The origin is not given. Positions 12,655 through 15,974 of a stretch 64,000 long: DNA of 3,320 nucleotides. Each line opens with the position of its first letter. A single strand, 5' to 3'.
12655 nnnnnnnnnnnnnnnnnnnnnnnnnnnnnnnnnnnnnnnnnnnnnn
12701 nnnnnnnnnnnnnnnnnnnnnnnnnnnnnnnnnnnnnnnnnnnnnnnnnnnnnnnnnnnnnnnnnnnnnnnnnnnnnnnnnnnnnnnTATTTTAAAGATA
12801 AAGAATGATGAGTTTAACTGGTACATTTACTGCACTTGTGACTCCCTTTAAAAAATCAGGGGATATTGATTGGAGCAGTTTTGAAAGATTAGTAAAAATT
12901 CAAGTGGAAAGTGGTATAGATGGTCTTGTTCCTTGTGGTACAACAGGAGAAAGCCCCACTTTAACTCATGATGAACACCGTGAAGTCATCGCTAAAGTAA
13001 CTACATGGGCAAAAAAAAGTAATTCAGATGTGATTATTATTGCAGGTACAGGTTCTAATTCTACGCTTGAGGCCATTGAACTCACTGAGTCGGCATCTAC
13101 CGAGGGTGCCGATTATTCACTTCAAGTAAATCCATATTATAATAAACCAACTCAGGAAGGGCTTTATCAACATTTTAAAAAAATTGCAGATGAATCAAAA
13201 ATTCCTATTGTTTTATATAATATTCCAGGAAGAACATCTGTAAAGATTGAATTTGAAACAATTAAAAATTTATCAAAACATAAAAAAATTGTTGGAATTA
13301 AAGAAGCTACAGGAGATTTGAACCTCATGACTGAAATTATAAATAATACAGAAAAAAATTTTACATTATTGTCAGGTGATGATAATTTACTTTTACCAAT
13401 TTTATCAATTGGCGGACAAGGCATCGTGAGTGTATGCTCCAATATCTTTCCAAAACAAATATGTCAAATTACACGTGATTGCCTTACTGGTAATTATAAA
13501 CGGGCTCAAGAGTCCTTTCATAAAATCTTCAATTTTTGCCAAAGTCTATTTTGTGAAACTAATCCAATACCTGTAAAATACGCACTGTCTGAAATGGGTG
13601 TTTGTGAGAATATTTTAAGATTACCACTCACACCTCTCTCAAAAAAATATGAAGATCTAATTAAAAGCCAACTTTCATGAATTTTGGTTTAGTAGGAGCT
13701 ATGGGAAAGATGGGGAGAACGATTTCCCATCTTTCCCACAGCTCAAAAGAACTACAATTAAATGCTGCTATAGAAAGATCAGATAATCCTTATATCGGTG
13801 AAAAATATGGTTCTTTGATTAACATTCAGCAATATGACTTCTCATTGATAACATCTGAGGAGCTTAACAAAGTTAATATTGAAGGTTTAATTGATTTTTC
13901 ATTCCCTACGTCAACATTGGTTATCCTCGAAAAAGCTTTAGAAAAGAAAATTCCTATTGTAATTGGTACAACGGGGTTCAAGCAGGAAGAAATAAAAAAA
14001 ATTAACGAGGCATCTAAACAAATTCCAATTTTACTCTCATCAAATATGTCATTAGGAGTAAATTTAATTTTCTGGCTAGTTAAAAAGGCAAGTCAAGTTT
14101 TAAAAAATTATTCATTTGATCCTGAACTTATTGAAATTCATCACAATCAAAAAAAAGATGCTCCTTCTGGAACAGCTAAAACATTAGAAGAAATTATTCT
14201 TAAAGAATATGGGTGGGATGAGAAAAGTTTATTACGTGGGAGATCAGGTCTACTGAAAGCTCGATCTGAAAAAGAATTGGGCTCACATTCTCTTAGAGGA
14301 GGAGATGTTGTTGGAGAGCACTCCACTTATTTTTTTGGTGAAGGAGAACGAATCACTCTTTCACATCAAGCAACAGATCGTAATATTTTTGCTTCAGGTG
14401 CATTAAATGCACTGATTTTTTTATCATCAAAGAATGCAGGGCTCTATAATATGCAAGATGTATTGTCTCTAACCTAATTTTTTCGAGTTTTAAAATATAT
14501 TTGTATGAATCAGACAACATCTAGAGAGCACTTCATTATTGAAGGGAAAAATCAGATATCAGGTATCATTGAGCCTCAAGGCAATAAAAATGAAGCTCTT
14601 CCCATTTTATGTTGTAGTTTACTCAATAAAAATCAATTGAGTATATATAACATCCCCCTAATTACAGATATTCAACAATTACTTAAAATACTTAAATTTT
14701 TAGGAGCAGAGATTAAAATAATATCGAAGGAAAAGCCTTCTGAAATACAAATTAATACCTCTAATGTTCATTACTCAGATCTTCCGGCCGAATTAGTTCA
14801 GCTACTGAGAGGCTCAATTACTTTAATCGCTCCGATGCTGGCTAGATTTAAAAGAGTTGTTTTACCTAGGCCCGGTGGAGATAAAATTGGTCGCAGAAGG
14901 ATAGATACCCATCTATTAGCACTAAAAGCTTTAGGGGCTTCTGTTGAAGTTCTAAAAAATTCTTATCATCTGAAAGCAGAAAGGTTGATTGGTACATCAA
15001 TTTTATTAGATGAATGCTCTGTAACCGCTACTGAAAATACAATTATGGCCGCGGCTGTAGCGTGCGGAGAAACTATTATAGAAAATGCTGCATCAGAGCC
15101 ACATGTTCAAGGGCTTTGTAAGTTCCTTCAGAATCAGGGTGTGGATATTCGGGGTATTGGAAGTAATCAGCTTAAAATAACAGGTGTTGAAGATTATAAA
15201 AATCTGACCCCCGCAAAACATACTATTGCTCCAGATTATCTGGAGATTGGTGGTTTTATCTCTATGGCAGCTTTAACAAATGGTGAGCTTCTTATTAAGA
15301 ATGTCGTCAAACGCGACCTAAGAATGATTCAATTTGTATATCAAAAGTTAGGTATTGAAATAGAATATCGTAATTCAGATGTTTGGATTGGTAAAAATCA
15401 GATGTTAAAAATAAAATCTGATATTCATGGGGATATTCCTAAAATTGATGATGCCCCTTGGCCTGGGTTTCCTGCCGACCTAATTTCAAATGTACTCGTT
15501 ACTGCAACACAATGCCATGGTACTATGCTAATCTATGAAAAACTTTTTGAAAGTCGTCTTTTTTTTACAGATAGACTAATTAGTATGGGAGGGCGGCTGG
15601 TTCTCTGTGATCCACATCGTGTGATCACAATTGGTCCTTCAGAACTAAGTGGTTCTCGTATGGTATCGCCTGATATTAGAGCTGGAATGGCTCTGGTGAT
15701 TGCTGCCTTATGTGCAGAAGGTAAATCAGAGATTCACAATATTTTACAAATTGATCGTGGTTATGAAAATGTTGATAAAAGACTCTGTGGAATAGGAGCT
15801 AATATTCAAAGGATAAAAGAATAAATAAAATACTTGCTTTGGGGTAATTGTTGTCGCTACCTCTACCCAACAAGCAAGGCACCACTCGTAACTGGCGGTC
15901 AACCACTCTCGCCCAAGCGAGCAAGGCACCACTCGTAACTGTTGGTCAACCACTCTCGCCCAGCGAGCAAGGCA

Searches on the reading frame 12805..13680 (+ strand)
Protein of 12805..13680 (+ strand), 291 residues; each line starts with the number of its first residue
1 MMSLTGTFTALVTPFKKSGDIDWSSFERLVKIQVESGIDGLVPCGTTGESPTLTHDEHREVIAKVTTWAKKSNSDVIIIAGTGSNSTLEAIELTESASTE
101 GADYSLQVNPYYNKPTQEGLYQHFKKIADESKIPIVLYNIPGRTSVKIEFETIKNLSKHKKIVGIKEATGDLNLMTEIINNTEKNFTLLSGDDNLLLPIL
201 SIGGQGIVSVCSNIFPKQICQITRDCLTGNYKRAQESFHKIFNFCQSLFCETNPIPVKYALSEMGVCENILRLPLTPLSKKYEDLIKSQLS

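Call 23: search_protein_families(library=ncbifam, proteins=[window:12805-13680:+], max_evalue=0.00001)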
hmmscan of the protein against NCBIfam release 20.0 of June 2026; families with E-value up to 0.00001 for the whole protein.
window:12805-13680:+ (291 aa): 7 families
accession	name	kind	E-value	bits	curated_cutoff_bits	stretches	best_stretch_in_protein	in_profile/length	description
TIGR00674.1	dapA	equivalog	3.8e-104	347.6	206.15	1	7-289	2-282/286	4-hydroxy-tetrahydrodipicolinate synthase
TIGR02313.1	HpaI-NOT-DapA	exception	4.6e-72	242.3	396.7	1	5-288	2-284/294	2,4-dihydroxyhept-2-ene-1,7-dioic acid aldolase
NF003164.0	PRK04147.1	equivalog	2.6e-44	151.7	281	1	2-287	2-284/294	N-acetylneuraminate lyase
TIGR00683.1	nanA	equivalog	4.4e-39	134.5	382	1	4-285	1-280/293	N-acetylneuraminate lyase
NF002958.0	PRK03620.1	subfamily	1.5e-33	116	278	1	9-243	16-246/307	5-dehydro-4-deoxyglucarate dehydratase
NF040954.1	Arch_KDGaldase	equivalog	1.8e-27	96.5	390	1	10-243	6-230/288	bifunctional 2-dehydro-3-deoxy-phosphogluconate/2-dehydro-3-deoxy-6-phosphogalactonate aldolase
TIGR03249.1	KdgD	equivalog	4.9e-26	91.5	373.95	1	5-242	10-244/299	5-dehydro-4-deoxyglucarate dehydratase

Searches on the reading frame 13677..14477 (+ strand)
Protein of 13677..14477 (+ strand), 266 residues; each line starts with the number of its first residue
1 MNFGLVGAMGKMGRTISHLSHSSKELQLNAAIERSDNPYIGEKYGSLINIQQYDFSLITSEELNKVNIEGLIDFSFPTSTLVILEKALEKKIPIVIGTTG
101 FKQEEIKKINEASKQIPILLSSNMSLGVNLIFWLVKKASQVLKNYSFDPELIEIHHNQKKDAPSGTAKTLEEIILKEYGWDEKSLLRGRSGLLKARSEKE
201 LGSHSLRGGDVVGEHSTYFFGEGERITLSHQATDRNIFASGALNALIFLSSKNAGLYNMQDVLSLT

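Call 23: search_protein_families(library=ncbifam, proteins=[window:13677-14477:+], max_evalue=0.00001)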
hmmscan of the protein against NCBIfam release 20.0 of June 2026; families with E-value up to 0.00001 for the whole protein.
window:13677-14477:+ (266 aa): 2 families
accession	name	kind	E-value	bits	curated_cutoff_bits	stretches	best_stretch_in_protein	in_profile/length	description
TIGR00036.1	dapB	equivalog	5e-72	242.7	122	1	3-263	4-269/270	4-hydroxy-tetrahydrodipicolinate reductase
TIGR02130.1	dapB_plant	equivalog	6.2e-11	41.9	294.55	1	59-263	61-269/275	dihydrodipicolinate reductase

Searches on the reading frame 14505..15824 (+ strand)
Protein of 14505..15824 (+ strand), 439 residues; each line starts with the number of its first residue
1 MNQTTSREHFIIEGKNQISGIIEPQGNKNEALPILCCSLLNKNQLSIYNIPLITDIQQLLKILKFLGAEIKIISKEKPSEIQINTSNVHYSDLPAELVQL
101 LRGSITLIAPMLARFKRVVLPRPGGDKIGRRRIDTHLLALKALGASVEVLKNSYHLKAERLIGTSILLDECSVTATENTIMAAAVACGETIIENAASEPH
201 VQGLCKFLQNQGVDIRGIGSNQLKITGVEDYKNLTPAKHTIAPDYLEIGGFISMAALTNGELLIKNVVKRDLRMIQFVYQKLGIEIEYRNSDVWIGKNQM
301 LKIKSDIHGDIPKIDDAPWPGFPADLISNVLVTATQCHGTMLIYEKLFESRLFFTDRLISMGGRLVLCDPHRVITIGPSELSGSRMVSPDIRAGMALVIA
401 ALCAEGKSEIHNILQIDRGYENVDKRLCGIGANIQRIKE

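Call 23: search_protein_families(library=ncbifam, proteins=[window:14505-15824:+], max_evalue=0.00001)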
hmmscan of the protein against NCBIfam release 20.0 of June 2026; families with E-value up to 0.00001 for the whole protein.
window:14505-15824:+ (439 aa): 4 families
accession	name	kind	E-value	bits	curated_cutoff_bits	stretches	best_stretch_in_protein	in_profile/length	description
NF006873.0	PRK09369.1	subfamily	3.5e-136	454.2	297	1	8-438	2-418/419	UDP-N-acetylglucosamine 1-carboxyvinyltransferase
TIGR01072.1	murA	equivalog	5.6e-135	450.3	392.7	1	8-436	2-416/416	UDP-N-acetylglucosamine 1-carboxyvinyltransferase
NF009470.0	PRK12830.1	equivalog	1.3e-100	337.1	552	1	8-438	2-416/417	UDP-N-acetylglucosamine 1-carboxyvinyltransferase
TIGR01356.1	aroA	equivalog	1.3e-18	67.1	287.25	1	20-313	1-297/415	3-phosphoshikimate 1-carboxyvinyltransferase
